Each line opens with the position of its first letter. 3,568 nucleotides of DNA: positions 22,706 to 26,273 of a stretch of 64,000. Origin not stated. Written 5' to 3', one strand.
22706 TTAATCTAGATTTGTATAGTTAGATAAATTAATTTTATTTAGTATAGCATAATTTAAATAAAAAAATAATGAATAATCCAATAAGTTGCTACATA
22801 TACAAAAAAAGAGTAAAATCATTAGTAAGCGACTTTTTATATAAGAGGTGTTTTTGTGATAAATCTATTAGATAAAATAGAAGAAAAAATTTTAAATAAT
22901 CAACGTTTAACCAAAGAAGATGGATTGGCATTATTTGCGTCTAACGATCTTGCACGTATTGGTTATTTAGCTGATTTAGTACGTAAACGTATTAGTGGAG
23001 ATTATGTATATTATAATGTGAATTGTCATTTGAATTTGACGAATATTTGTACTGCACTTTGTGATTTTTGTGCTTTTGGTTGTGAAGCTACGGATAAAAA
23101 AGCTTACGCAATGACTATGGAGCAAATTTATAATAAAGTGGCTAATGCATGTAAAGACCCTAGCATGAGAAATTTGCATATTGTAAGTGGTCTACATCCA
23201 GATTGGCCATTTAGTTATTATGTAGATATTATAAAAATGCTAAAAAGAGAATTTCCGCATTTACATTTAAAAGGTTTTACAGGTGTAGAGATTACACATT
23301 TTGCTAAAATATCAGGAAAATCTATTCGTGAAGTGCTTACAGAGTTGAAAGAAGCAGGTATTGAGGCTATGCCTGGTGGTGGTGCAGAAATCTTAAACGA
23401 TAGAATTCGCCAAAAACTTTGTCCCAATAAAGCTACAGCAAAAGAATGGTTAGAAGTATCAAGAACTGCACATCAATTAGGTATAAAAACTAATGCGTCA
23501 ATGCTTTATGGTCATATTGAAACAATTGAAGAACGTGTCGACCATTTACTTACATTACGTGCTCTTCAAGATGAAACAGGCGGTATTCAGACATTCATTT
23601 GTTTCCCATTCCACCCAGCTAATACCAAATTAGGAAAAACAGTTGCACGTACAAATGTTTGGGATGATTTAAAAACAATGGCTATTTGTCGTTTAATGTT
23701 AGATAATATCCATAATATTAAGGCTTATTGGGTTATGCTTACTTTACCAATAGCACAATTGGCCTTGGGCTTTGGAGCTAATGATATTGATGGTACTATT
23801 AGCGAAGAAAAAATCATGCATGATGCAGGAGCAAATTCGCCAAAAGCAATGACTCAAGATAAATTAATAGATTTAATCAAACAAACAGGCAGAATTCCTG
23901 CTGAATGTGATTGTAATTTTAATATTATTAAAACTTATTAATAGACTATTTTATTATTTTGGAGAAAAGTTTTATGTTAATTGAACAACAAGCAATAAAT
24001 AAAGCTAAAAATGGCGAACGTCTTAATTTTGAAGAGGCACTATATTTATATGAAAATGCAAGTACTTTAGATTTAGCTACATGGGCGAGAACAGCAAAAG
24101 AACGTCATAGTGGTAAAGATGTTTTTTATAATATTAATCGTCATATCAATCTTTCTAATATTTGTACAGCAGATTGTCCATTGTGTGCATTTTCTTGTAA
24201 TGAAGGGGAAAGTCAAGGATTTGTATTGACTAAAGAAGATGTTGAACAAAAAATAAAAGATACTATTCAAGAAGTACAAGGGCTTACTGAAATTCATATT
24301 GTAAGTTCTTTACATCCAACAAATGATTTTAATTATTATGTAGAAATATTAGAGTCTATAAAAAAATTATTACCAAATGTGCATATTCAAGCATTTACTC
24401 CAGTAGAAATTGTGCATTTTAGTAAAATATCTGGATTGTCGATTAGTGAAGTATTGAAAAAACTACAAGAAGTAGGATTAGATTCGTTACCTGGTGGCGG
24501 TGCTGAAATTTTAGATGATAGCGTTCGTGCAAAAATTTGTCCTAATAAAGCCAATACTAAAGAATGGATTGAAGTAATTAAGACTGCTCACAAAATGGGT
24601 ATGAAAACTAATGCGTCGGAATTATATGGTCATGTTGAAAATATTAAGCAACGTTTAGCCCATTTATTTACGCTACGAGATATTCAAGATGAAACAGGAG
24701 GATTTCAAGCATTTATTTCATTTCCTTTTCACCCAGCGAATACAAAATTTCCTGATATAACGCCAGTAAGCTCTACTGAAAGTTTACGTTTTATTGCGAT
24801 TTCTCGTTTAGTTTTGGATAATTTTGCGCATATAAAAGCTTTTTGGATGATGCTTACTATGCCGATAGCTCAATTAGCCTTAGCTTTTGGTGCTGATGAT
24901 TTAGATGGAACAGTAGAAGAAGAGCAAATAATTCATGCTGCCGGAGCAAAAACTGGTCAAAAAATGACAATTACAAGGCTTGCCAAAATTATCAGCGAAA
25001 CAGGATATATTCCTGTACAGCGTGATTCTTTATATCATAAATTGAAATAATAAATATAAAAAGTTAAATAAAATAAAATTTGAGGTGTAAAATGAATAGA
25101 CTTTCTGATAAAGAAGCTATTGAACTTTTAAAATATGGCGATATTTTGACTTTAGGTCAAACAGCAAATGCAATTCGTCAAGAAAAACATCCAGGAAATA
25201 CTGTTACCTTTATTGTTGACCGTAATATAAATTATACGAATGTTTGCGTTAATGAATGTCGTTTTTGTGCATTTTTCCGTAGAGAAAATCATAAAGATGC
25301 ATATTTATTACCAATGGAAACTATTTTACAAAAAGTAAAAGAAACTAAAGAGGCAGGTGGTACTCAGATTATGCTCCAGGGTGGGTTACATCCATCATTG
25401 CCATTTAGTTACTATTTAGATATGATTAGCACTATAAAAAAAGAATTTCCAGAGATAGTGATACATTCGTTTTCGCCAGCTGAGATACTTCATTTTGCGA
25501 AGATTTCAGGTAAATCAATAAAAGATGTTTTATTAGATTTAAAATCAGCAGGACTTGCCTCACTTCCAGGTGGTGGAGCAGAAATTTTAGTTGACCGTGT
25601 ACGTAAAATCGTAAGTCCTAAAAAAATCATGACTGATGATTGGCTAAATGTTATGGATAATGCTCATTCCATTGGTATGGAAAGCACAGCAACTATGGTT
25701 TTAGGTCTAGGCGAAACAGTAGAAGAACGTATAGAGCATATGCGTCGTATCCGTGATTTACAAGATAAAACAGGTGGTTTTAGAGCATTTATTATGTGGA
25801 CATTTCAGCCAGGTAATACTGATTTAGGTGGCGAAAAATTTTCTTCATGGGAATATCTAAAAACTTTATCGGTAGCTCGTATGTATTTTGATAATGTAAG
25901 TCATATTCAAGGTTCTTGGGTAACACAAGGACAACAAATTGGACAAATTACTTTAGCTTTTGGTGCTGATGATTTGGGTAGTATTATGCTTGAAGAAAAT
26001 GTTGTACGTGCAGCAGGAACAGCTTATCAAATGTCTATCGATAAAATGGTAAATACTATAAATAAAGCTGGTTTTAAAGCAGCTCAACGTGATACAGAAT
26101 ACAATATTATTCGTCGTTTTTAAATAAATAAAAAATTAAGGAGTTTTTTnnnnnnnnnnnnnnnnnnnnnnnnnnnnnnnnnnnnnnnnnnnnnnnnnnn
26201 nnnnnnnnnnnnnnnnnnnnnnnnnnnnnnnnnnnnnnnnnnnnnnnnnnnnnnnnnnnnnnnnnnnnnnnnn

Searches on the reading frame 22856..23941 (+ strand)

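Call 83: search_protein_families(library=pfam, proteins=[window:22856-23941:+], max_evalue=0.00001)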
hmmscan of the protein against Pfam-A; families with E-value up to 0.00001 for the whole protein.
window:22856-23941:+ (361 aa): 2 families
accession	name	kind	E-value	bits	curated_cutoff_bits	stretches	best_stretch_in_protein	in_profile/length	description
PF04055.27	Radical_SAM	-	1.4e-17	64.8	29.5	1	60-231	2-163/166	Radical SAM superfamily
PF19288.4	CofH_C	-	8.2e-16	58.4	27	1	243-350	3-111/125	CofH/MqnC C-terminal region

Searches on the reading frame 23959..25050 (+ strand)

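Call 83: search_protein_families(library=pfam, proteins=[window:23959-25050:+], max_evalue=0.00001)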
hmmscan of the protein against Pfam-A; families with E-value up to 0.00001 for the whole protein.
window:23959-25050:+ (363 aa): 2 families
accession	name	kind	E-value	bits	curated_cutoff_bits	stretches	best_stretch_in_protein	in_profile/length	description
PF19288.4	CofH_C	-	9.8e-19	67.8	27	1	248-361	3-118/125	CofH/MqnC C-terminal region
PF04055.27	Radical_SAM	-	8e-16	59.1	29.5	1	63-235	1-162/166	Radical SAM superfamily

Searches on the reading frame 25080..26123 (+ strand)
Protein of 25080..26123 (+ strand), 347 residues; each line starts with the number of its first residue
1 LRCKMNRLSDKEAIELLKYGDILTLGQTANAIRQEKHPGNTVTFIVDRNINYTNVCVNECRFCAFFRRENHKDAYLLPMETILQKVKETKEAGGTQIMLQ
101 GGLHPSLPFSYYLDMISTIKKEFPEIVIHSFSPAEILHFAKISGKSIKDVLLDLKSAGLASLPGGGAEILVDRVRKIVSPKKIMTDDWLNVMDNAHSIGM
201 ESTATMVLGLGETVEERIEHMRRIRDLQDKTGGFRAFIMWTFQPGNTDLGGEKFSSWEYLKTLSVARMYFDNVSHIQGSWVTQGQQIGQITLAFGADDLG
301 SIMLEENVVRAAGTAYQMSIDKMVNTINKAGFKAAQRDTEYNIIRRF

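Call 83: search_protein_families(library=pfam, proteins=[window:25080-26123:+], max_evalue=0.00001)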
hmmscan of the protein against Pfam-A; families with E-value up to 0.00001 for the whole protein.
window:25080-26123:+ (347 aa): 2 families
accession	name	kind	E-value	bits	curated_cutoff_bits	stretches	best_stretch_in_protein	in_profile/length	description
PF19288.4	CofH_C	-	1.7e-28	99.4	27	1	233-343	3-118/125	CofH/MqnC C-terminal region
PF04055.27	Radical_SAM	-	8e-23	81.9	29.5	1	50-223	1-165/166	Radical SAM superfamily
